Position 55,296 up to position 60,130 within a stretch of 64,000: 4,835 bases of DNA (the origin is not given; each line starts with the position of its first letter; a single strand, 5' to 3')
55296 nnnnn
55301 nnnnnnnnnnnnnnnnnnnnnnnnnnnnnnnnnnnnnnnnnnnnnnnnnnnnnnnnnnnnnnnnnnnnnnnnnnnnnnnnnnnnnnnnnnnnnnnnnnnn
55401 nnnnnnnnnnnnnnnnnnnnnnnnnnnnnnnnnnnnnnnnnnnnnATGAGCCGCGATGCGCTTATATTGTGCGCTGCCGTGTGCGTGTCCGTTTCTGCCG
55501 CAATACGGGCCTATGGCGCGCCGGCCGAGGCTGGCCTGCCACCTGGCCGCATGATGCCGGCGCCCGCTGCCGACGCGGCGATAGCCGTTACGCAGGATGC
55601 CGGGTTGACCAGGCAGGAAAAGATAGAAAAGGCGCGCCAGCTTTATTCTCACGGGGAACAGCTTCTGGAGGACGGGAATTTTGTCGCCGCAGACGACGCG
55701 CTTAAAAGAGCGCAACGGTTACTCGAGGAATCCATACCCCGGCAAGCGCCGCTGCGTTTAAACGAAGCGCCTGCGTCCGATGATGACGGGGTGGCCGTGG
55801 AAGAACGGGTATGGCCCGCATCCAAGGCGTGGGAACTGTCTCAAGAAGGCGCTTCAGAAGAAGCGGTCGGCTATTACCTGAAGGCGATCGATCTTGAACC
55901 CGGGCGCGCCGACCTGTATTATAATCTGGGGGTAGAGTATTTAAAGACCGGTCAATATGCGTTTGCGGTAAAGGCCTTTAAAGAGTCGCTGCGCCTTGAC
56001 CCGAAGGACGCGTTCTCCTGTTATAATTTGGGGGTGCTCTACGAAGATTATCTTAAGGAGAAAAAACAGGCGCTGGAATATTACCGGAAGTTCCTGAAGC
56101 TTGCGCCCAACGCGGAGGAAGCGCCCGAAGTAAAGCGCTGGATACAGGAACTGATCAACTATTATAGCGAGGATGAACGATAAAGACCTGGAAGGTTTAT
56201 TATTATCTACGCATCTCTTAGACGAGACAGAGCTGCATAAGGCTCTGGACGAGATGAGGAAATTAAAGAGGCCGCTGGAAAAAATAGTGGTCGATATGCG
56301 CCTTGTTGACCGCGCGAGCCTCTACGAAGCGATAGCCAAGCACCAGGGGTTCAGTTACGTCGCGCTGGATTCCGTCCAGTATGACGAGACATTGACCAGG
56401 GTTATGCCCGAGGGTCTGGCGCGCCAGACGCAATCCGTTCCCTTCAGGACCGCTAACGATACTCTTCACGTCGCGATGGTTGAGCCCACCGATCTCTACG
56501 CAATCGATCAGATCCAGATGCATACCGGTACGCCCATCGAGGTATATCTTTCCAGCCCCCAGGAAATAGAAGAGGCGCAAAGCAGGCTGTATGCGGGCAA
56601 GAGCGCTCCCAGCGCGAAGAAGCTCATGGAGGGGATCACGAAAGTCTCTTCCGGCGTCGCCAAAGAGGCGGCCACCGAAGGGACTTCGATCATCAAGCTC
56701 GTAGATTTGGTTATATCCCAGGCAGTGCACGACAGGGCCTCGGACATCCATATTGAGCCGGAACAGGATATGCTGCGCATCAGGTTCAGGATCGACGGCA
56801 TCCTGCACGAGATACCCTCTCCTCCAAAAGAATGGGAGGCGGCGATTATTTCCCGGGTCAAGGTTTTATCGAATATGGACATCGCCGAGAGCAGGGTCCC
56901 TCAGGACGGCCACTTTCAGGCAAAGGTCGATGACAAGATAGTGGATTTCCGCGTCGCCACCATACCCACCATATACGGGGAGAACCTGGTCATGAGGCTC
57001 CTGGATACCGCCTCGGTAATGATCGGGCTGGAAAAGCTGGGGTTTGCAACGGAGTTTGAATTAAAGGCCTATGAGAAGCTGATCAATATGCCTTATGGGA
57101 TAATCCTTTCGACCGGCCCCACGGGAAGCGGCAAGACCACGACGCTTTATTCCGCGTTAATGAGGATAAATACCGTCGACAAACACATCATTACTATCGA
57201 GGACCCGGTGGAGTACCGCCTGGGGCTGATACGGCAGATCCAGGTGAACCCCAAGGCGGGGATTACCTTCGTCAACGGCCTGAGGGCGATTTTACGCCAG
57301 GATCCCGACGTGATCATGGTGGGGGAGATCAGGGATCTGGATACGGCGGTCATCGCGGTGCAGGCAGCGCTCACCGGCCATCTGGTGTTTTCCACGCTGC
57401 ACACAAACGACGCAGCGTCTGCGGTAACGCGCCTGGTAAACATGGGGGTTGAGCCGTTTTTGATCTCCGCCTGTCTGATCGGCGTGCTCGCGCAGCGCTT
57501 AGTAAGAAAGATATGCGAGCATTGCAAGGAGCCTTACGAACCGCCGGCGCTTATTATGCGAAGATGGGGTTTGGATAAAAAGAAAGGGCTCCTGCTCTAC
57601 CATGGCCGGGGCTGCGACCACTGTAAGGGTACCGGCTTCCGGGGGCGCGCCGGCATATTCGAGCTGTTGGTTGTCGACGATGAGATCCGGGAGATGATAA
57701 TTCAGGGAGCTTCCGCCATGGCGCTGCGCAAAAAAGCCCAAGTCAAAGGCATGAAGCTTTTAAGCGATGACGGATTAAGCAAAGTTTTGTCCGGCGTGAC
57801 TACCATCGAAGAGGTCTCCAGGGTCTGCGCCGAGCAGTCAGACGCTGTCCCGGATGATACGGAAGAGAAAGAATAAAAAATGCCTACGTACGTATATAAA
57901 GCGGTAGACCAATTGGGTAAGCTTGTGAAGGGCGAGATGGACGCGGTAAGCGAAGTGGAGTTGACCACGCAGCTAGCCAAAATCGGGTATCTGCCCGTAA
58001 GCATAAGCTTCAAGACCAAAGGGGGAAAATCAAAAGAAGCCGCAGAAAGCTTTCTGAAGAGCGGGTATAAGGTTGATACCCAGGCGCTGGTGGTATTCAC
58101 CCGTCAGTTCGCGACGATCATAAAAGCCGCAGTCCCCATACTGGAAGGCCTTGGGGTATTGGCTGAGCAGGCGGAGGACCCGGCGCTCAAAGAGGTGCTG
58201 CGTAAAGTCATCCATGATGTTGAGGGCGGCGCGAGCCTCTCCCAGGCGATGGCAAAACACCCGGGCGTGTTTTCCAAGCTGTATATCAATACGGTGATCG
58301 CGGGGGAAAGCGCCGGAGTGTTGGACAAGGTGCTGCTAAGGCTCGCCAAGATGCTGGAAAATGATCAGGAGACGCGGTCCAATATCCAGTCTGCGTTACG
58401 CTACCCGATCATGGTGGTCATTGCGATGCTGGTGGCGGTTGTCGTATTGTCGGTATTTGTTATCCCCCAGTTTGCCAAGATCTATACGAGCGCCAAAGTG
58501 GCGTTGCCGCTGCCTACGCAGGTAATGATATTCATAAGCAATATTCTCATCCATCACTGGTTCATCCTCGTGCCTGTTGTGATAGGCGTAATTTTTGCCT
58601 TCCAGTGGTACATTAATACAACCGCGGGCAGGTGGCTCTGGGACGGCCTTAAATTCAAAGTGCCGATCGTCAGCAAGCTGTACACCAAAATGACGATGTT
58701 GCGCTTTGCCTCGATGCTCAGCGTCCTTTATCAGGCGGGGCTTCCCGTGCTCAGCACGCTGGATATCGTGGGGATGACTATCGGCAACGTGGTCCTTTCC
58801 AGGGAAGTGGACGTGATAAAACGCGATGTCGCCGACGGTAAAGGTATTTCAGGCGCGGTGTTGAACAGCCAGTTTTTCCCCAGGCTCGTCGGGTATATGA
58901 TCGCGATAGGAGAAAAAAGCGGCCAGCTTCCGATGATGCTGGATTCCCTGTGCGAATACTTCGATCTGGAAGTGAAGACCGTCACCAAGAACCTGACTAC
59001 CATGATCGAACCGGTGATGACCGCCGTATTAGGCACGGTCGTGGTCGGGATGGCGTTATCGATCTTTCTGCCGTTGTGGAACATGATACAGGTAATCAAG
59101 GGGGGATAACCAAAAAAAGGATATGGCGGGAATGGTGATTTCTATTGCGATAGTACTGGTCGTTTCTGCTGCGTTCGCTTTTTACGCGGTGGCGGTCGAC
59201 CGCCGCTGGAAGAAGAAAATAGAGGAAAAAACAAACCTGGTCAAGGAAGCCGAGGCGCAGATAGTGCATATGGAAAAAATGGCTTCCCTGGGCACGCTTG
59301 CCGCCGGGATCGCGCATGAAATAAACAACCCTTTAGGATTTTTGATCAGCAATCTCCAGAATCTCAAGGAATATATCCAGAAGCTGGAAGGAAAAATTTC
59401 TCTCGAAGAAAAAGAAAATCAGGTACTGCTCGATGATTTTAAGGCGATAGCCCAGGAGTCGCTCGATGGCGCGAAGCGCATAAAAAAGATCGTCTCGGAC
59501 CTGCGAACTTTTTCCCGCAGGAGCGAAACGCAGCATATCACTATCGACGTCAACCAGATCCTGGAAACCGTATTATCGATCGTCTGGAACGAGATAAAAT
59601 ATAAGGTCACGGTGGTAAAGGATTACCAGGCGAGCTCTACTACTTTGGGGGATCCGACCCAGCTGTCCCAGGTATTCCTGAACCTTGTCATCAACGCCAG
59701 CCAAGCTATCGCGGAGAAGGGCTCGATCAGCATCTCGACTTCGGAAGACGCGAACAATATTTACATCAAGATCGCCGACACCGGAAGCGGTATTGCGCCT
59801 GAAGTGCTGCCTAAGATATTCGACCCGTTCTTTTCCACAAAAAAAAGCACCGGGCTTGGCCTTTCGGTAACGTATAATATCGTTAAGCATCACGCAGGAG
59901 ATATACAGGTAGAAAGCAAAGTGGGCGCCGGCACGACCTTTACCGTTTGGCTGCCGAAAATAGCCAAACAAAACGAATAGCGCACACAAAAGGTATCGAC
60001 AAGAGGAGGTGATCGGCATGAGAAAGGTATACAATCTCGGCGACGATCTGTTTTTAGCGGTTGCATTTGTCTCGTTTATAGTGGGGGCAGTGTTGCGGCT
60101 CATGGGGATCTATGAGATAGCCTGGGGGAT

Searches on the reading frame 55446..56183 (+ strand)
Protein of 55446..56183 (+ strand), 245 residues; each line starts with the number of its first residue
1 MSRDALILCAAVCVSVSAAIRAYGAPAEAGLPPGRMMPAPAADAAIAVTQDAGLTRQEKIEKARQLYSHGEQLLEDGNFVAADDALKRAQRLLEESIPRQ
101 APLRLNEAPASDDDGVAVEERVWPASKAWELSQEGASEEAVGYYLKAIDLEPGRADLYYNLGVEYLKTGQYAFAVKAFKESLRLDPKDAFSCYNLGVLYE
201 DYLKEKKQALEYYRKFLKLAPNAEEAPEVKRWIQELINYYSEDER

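Call 63: search_protein_families(library=pfam, proteins=[window:55446-56183:+], max_evalue=0.001)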
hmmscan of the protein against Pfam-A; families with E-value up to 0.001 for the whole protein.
window:55446-56183:+ (245 aa): 12 families
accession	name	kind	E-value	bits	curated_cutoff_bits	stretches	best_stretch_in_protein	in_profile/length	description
PF00515.34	TPR_1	-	4e-15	55.3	27.8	1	155-188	1-34/34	Tetratricopeptide repeat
PF13181.12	TPR_8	-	1.2e-14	53.5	25.7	2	155-188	1-34/34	Tetratricopeptide repeat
PF07719.23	TPR_2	-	3.2e-14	52.2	27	1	155-188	1-34/34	Tetratricopeptide repeat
PF13431.12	TPR_17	-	4.3e-11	42.6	24.4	1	143-172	1-30/34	Tetratricopeptide repeat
PF13414.12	TPR_11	-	5.9e-11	42.3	26.8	2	133-169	6-42/42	TPR repeat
PF13176.12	TPR_7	-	2.3e-10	40.1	27.9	0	191-225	1-34/36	Tetratricopeptide repeat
PF13432.12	TPR_16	-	9e-09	36.1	32.7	2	128-189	4-65/65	Tetratricopeptide repeat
PF13424.12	TPR_12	-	2.5e-06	28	30.1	0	149-186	31-76/77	Tetratricopeptide repeat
PF13371.12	TPR_9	-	6.4e-06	26.5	35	0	133-188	7-62/73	Tetratricopeptide repeat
PF13428.12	TPR_14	-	9.4e-06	26.3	23.5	0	156-196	2-42/44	Tetratricopeptide repeat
PF14559.12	TPR_19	-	0.00017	22.3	25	1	133-189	3-59/68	Tetratricopeptide repeat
PF13174.12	TPR_6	-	0.00055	20.9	26.3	0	193-222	4-32/33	Tetratricopeptide repeat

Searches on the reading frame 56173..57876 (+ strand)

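Call 63: search_protein_families(library=pfam, proteins=[window:56173-57876:+], max_evalue=0.001)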
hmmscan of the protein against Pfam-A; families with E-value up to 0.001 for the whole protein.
window:56173-57876:+ (567 aa): 2 families
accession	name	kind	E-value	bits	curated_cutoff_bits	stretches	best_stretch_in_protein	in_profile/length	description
PF00437.27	T2SSE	-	3e-137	457.7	24.9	1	169-550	4-370/370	Type II/IV secretion system protein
PF05157.20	MshEN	-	2.1e-19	69.8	23.1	1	60-143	3-87/90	MshEN domain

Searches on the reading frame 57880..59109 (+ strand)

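Call 63: search_protein_families(library=pfam, proteins=[window:57880-59109:+], max_evalue=0.001)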
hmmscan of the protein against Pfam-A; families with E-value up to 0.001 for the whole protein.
window:57880-59109:+ (409 aa): 2 families
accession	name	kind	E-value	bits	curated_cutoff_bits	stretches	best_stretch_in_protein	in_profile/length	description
PF00482.28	T2SSF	-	1e-58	197.2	25.2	2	73-196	1-125/125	Type II secretion system (T2SS), protein F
PF04143.19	Sulf_transp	-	0.00098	19.2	27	1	145-280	101-227/310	Sulphur transport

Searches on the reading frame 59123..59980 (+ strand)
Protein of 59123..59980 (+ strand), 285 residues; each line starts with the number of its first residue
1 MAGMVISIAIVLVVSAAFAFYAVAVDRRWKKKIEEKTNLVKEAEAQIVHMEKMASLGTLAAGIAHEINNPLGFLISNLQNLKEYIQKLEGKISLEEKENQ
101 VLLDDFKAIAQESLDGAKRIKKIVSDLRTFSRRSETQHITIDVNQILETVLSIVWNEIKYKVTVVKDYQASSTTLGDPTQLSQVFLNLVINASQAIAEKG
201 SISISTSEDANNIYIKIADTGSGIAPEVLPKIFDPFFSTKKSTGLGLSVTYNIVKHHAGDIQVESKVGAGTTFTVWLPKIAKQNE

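Call 63: search_protein_families(library=pfam, proteins=[window:59123-59980:+], max_evalue=0.001)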
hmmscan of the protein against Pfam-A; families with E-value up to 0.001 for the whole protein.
window:59123-59980:+ (285 aa): 3 families
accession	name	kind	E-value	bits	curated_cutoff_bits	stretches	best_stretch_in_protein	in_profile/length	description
PF02518.31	HATPase_c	-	2.8e-27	95.8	26.4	1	176-279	1-109/111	Histidine kinase-, DNA gyrase B-, and HSP90-like ATPase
PF00512.31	HisKA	-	2.3e-10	40.8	26.9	1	56-134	2-64/66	His Kinase A (phospho-acceptor) domain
PF14501.12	HATPase_c_5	-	2.5e-06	27.8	22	1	184-266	12-91/102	GHKL domain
